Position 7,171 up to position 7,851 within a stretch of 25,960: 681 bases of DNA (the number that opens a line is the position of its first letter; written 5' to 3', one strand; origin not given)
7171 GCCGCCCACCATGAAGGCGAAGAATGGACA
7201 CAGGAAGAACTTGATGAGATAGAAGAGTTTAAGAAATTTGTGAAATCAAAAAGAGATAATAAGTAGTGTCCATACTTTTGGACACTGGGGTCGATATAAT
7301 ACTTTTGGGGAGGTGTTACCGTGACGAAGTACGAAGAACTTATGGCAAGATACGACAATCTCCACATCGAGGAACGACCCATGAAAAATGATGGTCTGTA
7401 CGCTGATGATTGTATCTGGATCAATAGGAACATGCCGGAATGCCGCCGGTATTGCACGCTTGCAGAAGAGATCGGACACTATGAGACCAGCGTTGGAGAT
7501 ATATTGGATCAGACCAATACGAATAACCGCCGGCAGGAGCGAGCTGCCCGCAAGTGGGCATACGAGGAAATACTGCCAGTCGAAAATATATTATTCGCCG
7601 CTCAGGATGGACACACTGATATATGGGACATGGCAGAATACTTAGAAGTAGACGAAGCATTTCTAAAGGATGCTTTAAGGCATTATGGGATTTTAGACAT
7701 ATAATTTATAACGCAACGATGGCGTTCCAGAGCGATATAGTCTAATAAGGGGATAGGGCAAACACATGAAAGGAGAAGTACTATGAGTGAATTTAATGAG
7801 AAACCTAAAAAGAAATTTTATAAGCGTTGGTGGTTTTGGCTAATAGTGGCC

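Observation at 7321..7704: ImmA-like protein with Glu in place of the first zinc-ligand His (EEIGH instead of HExxH)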

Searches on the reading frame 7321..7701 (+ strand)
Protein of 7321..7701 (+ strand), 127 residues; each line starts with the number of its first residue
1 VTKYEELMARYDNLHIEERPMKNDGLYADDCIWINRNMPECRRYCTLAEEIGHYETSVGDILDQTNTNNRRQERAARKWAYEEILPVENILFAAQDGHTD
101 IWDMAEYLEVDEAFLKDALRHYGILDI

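Call 6: search_protein_families(library=pfam, proteins=[window:7321-7701:+], max_evalue=1)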
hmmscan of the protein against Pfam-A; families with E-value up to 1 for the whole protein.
window:7321-7701:+ (127 aa): 1 family
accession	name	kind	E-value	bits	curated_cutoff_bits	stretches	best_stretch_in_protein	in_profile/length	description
PF06114.19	Peptidase_M78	-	2.8e-12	47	22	1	22-116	17-119/123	IrrE N-terminal-like domain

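Call 7: search_protein_families(library=ncbifam, proteins=[window:7321-7701:+], max_evalue=1)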
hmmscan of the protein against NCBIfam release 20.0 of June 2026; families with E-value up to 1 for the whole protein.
window:7321-7701:+ (127 aa): 2 families
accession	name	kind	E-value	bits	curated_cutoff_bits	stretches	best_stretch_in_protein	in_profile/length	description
NF010238.0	PRK13685.1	subfamily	0.12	11.4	432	1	65-117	217-269/335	hypothetical protein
NF010519.0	PRK13922.13-4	equivalog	0.13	11.3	505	1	72-104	36-68/406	rod shape-determining protein MreC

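Call 8: search_protein_families(library=phrogs, proteins=[window:7321-7701:+], max_evalue=0.1)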
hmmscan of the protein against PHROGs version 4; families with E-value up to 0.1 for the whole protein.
window:7321-7701:+ (127 aa): 3 families
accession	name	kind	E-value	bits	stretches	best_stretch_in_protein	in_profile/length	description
phrog_87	-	other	2.5e-31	110.2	1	2-123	40-165/227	metallo-protease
phrog_13670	-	unknown function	3.9e-05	24.8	1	1-84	1-91/95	-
phrog_2439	-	transcription regulation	0.024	14.5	1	31-91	184-246/367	transcriptional regulator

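Call 9: search_solved_structures(query=window:7321-7701:+, max_evalue=10, show_alignments=5)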
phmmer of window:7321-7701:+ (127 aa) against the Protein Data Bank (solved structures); distinct sequences matched with E-value up to 10: 0.

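Call 10: find_homologous_proteins(query=window:7321-7701:+)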
Query window:7321-7701:+ (127 aa): 292 proteins with E <= 0.001 among 294 candidates; the best 120 are listed.
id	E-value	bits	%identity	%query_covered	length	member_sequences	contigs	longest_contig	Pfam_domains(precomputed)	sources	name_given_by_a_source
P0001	1.3e-80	286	98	100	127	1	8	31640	PF06114.20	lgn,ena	-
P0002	1.8e-79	282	97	100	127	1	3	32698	PF06114.20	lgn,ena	-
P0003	2.1e-79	282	98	100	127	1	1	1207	PF06114.20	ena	-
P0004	4.5e-79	281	96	100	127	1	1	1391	PF06114.20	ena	-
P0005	9.0e-79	280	97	99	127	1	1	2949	PF06114.20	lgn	-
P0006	2.0e-78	279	95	100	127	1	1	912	PF06114.20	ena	-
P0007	3.2e-78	278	94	100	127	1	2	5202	PF06114.20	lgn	-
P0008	3.9e-78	278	94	100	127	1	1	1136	PF06114.20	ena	-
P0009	1.5e-77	276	94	100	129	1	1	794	PF06114.20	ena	-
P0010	5.5e-77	274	93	100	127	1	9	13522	PF06114.20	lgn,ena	-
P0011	1.7e-76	272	91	100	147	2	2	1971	PF06114.20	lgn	-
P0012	6.3e-76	271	92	100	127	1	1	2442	PF06114.20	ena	-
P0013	2.0e-75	269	90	100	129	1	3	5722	PF06114.20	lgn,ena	-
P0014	1.4e-74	266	89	100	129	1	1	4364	PF06114.20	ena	-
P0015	1.4e-74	266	90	100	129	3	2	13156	PF06114.20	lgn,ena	-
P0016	2.0e-74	266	90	100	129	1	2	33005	PF06114.20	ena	-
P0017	2.4e-73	262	91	100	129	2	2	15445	PF06114.20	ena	-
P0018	5.4e-73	261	87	100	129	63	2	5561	PF06114.20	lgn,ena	-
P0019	3.8e-72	258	87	100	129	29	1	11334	PF06114.20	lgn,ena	-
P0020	1.1e-70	254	85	100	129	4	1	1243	PF06114.20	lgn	-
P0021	5.2e-69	248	83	100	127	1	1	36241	PF06114.20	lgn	-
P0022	1.4e-68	247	86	100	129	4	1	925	PF06114.20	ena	-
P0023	1.3e-66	240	82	100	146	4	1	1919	PF06114.20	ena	-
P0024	8.5e-66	238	83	100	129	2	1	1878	PF06114.20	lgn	-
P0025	6.3e-65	235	80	100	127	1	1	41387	PF06114.20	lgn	-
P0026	1.5e-64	234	95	84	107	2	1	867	PF06114.20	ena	-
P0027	3.0e-64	233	80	100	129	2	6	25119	PF06114.20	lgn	-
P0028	2.1e-61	224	75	100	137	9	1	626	PF06114.20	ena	-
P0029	1.0e-60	221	76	100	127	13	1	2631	PF06114.20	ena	-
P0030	1.9e-60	221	87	84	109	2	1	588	PF06114.20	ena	-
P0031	2.6e-58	214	72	100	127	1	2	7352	PF06114.20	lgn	-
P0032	3.1e-58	213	72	100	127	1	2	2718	PF06114.20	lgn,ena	-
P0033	5.0e-58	213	72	100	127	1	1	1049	PF06114.20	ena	-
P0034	7.1e-58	212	72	100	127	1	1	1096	PF06114.20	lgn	-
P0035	1.3e-57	211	70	100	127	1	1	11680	PF06114.20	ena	-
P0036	1.8e-57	211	72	100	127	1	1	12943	PF06114.20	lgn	-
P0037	3.5e-57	210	70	100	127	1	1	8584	PF06114.20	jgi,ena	-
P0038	7.3e-57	209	72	100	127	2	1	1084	PF06114.20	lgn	-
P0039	2.0e-56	208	70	100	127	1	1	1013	PF06114.20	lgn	-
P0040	6.4e-56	206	70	100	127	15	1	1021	PF06114.20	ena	-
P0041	9.1e-56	205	69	100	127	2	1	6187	PF06114.20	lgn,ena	-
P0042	2.2e-55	204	68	100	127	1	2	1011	PF06114.20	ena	-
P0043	4.3e-55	203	71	100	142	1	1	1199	PF06114.20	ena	-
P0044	6.6e-55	203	69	100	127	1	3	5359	PF06114.20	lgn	-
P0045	2.0e-54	201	67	100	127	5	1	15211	PF06114.20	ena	-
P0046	4.6e-53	197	70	98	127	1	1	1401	PF06114.20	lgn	-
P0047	5.2e-53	197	99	71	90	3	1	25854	PF06114.20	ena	-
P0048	2.6e-52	194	67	99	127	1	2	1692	PF06114.20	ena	-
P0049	5.7e-52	193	65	100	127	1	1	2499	PF06114.20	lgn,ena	-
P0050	6.7e-52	193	66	100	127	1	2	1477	PF06114.20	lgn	-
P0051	4.0e-51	190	66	99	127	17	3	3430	PF06114.20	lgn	-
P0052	9.2e-51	189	65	99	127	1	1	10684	PF06114.20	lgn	-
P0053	1.1e-50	189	65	100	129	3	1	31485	PF06114.20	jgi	-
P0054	1.2e-50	189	64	100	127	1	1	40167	PF06114.20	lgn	-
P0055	1.5e-50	189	63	100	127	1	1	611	PF06114.20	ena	-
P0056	1.5e-50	189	66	98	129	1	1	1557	PF06114.20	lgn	-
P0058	2.6e-50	188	65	100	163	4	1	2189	PF06114.20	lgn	-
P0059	3.2e-50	187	63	100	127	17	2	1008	PF06114.20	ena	-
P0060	3.5e-50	187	65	100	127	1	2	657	PF06114.20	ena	-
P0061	3.6e-50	187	63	100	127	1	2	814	PF06114.20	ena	-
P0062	3.7e-50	187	65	99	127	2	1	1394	PF06114.20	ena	-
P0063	4.5e-50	187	63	100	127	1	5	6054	PF06114.20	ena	-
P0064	5.2e-50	187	62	100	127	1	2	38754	PF06114.20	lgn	-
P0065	5.2e-50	187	64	99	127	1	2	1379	PF06114.20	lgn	-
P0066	6.2e-50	187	63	100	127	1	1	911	PF06114.20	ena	-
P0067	6.4e-50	187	63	100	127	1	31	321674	PF06114.20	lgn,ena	-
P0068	7.2e-50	186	66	98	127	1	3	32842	PF06114.20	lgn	-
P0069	7.2e-50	186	62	100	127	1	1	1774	PF06114.20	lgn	-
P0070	7.3e-50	186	62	100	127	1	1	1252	PF06114.20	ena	-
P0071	7.9e-50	186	62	100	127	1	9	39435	PF06114.20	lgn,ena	-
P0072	9.0e-50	186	63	100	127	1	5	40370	PF06114.20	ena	-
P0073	1.0e-49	186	76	84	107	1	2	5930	PF06114.20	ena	-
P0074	1.2e-49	186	68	98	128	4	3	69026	PF06114.20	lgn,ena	-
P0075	1.6e-49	185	62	100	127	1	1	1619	PF06114.20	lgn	-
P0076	1.6e-49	185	62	100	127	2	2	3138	PF06114.20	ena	-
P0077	1.6e-49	185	63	100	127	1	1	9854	PF06114.20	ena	-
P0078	2.1e-49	185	63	100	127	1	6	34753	PF06114.20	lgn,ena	-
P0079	2.6e-49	185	66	98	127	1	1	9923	PF06114.20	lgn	-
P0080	2.7e-49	185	65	100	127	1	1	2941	PF06114.20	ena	-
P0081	2.8e-49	184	63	100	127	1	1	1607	PF06114.20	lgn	-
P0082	3.1e-49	184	63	100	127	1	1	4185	PF06114.20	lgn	-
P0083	3.1e-49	184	62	100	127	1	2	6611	PF06114.20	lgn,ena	-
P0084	3.4e-49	184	63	100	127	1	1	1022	PF06114.20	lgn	-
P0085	3.6e-49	184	62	100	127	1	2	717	PF06114.20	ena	-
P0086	3.9e-49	184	61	100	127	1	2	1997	PF06114.20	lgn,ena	-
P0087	4.3e-49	184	62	100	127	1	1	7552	PF06114.20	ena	-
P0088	4.4e-49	184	62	100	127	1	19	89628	PF06114.20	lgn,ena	-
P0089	5.4e-49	184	61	100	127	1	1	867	PF06114.20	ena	-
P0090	9.1e-49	183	62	99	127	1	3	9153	PF06114.20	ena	-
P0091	1.0e-48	183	65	98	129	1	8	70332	PF06114.20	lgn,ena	-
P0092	1.1e-48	183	63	99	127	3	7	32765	PF06114.20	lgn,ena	-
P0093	1.4e-48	182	62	98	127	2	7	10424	PF06114.20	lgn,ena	-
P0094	1.4e-48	182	62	100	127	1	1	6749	PF06114.20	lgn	-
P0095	1.5e-48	182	62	100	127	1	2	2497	PF06114.20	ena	-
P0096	1.5e-48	182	62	100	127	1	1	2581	PF06114.20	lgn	-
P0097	1.6e-48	182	66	98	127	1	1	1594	PF06114.20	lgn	-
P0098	1.8e-48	182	61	100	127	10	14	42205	PF06114.20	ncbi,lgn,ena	-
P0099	1.9e-48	182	61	100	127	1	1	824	PF06114.20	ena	-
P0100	2.2e-48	182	61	100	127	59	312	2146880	PF06114.20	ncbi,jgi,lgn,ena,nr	ncbi:MAG: ImmA/IrrE family metallo-endopeptidase [Clostridia bacterium]|jgi:hypothetical protein|nr:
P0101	4.0e-48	181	61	100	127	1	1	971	PF06114.20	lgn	-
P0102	5.0e-48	180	63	100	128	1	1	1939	PF06114.20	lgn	-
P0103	5.5e-48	180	62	100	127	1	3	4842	PF06114.20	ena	-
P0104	5.6e-48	180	62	100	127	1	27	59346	PF06114.20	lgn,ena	-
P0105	5.6e-48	180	62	100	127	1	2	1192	PF06114.20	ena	-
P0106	5.7e-48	180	61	100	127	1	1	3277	PF06114.20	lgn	-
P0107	7.4e-48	180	62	87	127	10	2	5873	PF06114.20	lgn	-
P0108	7.7e-48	180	63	98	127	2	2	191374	PF06114.20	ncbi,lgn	ncbi:MAG: ImmA/IrrE family metallo-endopeptidase [Anaerovoracaceae bacterium]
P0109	7.8e-48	180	62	100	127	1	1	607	PF06114.20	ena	-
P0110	8.0e-48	180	65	87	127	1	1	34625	PF06114.20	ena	-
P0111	8.4e-48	180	63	100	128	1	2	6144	PF06114.20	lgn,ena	-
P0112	1.0e-47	179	68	98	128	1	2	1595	PF06114.20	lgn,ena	-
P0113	1.3e-47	179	61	100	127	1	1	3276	PF06114.20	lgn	-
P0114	2.8e-47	178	63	98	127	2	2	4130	PF06114.20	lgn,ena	-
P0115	3.0e-47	178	61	100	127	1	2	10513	PF06114.20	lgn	-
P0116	3.0e-47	178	64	98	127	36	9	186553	PF06114.20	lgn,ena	-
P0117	3.6e-47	178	61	100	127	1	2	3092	PF06114.20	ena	-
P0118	4.2e-47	177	63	100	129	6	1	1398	PF06114.20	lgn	-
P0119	1.1e-46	176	61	100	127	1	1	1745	PF06114.20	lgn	-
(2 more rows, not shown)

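Call 13: search_dna_similar(query=window:7321-7701:+, collection=phages, mode=protein, max_rows=40, rows=spread)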
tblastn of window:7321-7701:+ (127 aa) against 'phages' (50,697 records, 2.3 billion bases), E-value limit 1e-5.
Records with a match: 262; places in all: 263; records where one place covers at least 80% of the query: 254.
Best place of each record, by identity: 60-80% 1; <60% 261.
By first word of the organism name: Staphylococcus 179; Listeria 36; Paenibacillus 12; Clostridium 11; Enterococcus 8; Clostridioides 4; Mammaliicoccus 4; Bacteriophage 2; Roseburia 1; Halomonas 1; and 4 more.
By host as written in the record: Staphylococcus aureus 55; - 24; Listeria monocytogenes 24; Staphylococcus epidermidis 10; Enterococcus faecalis 7; Staphylococcus pseudintermedius 5; Staphylococcus pseudintermedius E140 5; Paenibacillus larvae 5; and 91 more.
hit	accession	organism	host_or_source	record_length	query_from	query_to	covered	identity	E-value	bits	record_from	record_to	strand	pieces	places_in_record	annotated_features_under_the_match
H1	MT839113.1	Bacteriophage sp.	human fecal samples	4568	1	127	100%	75.6%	3e-61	207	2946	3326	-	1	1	record has no annotation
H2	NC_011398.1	Clostridioides phage phiCD27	Clostridioides difficile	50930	1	122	96%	38.3%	1e-16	80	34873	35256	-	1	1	metallo-protease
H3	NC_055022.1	Staphylococcus phage SP197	Staphylococcus pseudintermedius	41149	1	122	96%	37.6%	1e-19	89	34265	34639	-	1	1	metallo-protease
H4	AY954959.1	Staphylococcus phage EW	-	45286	1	122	96%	36.8%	3e-20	90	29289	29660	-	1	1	ORF025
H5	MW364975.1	Staphylococcus virus vB_SepS_E72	Staphylococcus epidermidis E72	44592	1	122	96%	36.8%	1e-19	88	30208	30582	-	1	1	putative ImmA/IrrE family endopeptidase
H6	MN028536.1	Staphylococcus phage vB_SpsM_WIS42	Staphylococcus pseudintermedius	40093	1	122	96%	36.8%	3e-19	87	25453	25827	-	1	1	ImmA/IrrE family metallo-endopeptidase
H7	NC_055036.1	Staphylococcus phage IME1348_01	Staphylococcus epidermidis IME1348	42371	3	122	94%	37.4%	4e-18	84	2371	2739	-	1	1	metallo-protease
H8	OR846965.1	Listeria phage LM 4-11-1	Listeria monocytogenes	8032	16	122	84%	41.3%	1e-23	100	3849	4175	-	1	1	record has no annotation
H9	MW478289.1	Clostridium phage phiCp-A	Clostridium perfringens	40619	1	122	96%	36.0%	2e-17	82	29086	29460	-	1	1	IrrE-like metalloprotease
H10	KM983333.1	Clostridium phage phiCTC2A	Clostridium tetani C2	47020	12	122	87%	38.9%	7e-19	86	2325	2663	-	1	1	hypothetical protein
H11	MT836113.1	Bacteriophage sp.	human fecal samples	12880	5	123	94%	36.1%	4e-15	76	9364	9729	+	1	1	record has no annotation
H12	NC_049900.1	Listeria phage LP-HM00113468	Listeria monocytogenes HM00113468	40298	16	122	84%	39.5%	5e-21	92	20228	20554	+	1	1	metallo-protease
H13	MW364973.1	Staphylococcus phage vB_SepS_456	Staphylococcus epidermidis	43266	1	122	96%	33.6%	9e-20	89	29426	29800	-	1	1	putative ImmA/IrrE family endopeptidase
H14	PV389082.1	Mammaliicoccus phage phi6229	Mammaliicoccus sciuri IVB6229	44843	1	122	96%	33.6%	2e-19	88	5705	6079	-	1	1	metallo-protease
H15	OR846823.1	Listeria phage LM 4-11-1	Listeria monocytogenes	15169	4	123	94%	34.1%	8e-17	81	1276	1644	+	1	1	record has no annotation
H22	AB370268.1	Staphylococcus phage phiMR11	Staphylococcus aureus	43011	1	122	96%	31.2%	8e-14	72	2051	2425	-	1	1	orf3: hypothetical protein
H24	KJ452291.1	Staphylococcus phage 3MRA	Staphylococcus aureus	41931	1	122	96%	31.2%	9e-14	72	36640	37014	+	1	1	toxin-antitoxin system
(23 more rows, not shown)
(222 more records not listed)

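Call 14: get_annotated_region(hit=H2, flank=2500)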
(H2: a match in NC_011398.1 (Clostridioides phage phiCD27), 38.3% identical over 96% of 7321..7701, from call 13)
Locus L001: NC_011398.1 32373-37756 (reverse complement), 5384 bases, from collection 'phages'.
description: Clostridioides phage phiCD27, complete genome.
organism: Clostridioides phage phiCD27 (NCBI taxid 2849704)
taxonomy: Viruses; Duplodnaviria; Heunggongvirae; Uroviricota; Caudoviricetes; Colneyvirus; Colneyvirus CD27
host: Clostridioides difficile; source: -; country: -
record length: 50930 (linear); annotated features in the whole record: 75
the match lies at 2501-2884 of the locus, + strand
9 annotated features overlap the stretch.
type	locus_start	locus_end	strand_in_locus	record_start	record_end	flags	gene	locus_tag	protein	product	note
CDS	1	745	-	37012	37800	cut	-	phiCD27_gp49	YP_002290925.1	anti-repressor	orf49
CDS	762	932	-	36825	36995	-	-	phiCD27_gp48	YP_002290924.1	hypothetical protein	orf48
CDS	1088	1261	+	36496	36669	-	-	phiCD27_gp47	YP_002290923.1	transcriptional repressor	orf47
CDS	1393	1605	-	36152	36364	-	-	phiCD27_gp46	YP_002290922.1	anti-repressor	orf46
CDS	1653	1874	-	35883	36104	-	-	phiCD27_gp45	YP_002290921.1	putative phage repressor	orf45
CDS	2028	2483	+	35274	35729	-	-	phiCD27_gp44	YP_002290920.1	putative phage repressor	orf44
CDS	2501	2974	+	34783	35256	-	-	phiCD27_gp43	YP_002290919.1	metallo-protease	orf43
CDS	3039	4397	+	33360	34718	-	-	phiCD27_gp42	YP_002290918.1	integrase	orf42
CDS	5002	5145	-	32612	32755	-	-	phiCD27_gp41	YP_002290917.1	hypothetical protein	orf41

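Call 15: get_annotated_region(hit=H4, flank=2500)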
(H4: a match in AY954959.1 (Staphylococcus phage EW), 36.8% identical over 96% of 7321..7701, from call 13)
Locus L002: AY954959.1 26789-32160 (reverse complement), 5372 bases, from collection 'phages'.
description: Staphylococcus phage EW, complete genome.
organism: Staphylococcus phage EW (NCBI taxid 2936814)
taxonomy: Viruses; Duplodnaviria; Heunggongvirae; Uroviricota; Caudoviricetes; Azeredovirinae; Phietavirus; Phietavirus EW
host: -; source: -; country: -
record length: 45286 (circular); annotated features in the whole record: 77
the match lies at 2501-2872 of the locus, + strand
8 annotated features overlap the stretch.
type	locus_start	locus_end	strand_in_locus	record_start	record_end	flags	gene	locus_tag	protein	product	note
CDS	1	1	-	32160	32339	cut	-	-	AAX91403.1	ORF100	EWORF100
CDS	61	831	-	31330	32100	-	-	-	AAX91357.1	ORF017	EWORF017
CDS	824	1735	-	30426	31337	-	-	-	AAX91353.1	ORF013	EWORF013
CDS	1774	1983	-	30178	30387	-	-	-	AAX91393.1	ORF071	EWORF071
CDS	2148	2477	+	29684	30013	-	-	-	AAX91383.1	ORF047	EWORF047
CDS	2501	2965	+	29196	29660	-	-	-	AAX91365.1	ORF025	EWORF025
CDS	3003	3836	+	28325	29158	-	-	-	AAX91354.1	ORF014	EWORF014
CDS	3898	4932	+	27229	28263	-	-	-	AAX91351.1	ORF011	EWORF011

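Call 16: get_annotated_region(hit=H12, flank=2500)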
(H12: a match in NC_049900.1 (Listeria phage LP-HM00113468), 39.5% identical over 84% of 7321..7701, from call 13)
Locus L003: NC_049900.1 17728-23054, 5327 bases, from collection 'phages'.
description: Listeria phage LP-HM00113468, complete genome.
organism: Listeria phage LP-HM00113468 (NCBI taxid 2744802)
taxonomy: Viruses; Duplodnaviria; Heunggongvirae; Uroviricota; Caudoviricetes; Trabyvirinae; Slepowronvirus; Slepowronvirus LPHM00113468
host: Listeria monocytogenes HM00113468; source: -; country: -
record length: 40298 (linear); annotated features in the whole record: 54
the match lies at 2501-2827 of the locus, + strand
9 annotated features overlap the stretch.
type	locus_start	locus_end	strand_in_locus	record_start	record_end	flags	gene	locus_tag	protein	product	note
CDS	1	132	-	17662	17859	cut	-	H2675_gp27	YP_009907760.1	host nuclease inhibitor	-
CDS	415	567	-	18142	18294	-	-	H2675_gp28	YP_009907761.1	hypothetical protein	-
CDS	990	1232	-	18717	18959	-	-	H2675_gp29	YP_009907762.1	hypothetical protein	GP39 protein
CDS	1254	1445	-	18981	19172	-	-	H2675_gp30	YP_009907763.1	transcriptional repressor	-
CDS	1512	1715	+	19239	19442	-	-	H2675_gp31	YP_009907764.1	YozE family protein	-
CDS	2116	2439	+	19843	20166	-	-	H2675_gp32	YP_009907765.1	transcriptional regulator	-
CDS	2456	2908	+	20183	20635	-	-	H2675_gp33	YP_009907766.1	metallo-protease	-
CDS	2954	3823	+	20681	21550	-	-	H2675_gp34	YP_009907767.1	hypothetical protein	-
CDS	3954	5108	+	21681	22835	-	-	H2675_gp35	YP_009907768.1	integrase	-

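Call 17: get_annotated_region(hit=H22, flank=2500)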
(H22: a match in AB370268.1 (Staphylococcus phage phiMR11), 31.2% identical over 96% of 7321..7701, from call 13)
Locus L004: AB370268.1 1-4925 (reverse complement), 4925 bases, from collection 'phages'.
description: Staphylococcus phage phiMR11 DNA, complete genome.
organism: Staphylococcus phage phiMR11 (NCBI taxid 2994039)
taxonomy: Viruses; Duplodnaviria; Heunggongvirae; Uroviricota; Caudoviricetes; Azeredovirinae; Phietavirus; Phietavirus MR11
host: Staphylococcus aureus; source: -; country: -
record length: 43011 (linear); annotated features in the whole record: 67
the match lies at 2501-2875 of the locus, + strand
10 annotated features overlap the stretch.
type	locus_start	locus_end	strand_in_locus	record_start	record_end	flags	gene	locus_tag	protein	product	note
CDS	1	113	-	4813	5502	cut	orf9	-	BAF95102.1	putative anti-repressor protein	-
CDS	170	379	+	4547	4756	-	orf8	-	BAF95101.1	hypothetical protein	-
CDS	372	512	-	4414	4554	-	orf7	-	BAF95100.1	hypothetical protein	-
CDS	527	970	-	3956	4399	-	orf6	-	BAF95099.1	hypothetical protein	-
CDS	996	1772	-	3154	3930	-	orf5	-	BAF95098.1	putative anti-repressor protein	-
CDS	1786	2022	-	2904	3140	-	orf4.1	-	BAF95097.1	putative transcriptional regulator protein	-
CDS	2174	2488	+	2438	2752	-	orf4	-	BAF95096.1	putative repressor protein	-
CDS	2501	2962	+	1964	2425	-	orf3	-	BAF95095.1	hypothetical protein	-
CDS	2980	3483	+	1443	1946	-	orf2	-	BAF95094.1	hypothetical protein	-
CDS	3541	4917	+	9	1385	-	orf1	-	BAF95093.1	integrase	-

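Call 18: get_annotated_region(hit=H1, flank=2500)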
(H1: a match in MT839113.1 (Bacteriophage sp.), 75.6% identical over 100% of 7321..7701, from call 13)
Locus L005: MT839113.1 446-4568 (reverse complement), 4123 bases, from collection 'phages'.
description: UNVERIFIED: Bacteriophage sp. clone scaffold_9716 genomic sequence.
organism: Bacteriophage sp. (NCBI taxid 38018)
taxonomy: Viruses
host: -; source: human fecal samples; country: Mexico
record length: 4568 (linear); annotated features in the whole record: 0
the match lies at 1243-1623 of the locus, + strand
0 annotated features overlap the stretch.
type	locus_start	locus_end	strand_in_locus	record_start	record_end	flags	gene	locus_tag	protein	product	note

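Call 30: get_annotated_region(hit=H8, flank=3000)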
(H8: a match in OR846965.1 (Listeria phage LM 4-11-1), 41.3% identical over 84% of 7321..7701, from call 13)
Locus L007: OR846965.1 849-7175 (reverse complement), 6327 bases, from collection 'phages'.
description: UNVERIFIED_ORG: Listeria phage LM 4-11-1 clone NODE_250_length_8032_cov_84.552357 genomic sequence.
organism: Listeria phage LM 4-11-1 (NCBI taxid 3113835)
taxonomy: Viruses
host: Listeria monocytogenes; source: wastewater; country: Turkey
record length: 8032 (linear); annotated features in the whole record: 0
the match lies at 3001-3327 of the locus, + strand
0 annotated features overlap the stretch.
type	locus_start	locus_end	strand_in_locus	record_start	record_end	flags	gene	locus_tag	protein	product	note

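Call 36: search_protein_representatives(protein=window:7321-7701:+)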
Query: 127 residues. Proteins with E-value up to 0.001 (for the whole library): 969; up to 1e-10: 346; up to 1e-30: 6. The best 150 are listed.
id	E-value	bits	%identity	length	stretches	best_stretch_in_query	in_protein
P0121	1.0e-43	164.8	61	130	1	1-127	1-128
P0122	8.5e-41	155.4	61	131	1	1-127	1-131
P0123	1.6e-39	151.2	60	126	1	1-124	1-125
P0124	1.9e-38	147.8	56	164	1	1-122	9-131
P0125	6.3e-38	146.1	54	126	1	1-124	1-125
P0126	1.1e-32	129.1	49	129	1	3-127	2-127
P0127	5.0e-30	120.5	48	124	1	4-125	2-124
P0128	3.6e-28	114.5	46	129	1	11-123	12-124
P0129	6.6e-27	110.5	67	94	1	1-72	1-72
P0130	2.3e-25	105.5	44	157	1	4-122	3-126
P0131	4.7e-25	104.5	47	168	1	6-122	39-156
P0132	1.2e-24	103.2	46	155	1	23-123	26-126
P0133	4.7e-24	101.2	48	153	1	14-121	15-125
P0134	8.7e-24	100.4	58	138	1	41-121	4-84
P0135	1.9e-23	99.3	49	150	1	4-122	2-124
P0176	2.5e-18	82.7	38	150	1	1-123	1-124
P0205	4.3e-17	78.7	39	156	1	1-122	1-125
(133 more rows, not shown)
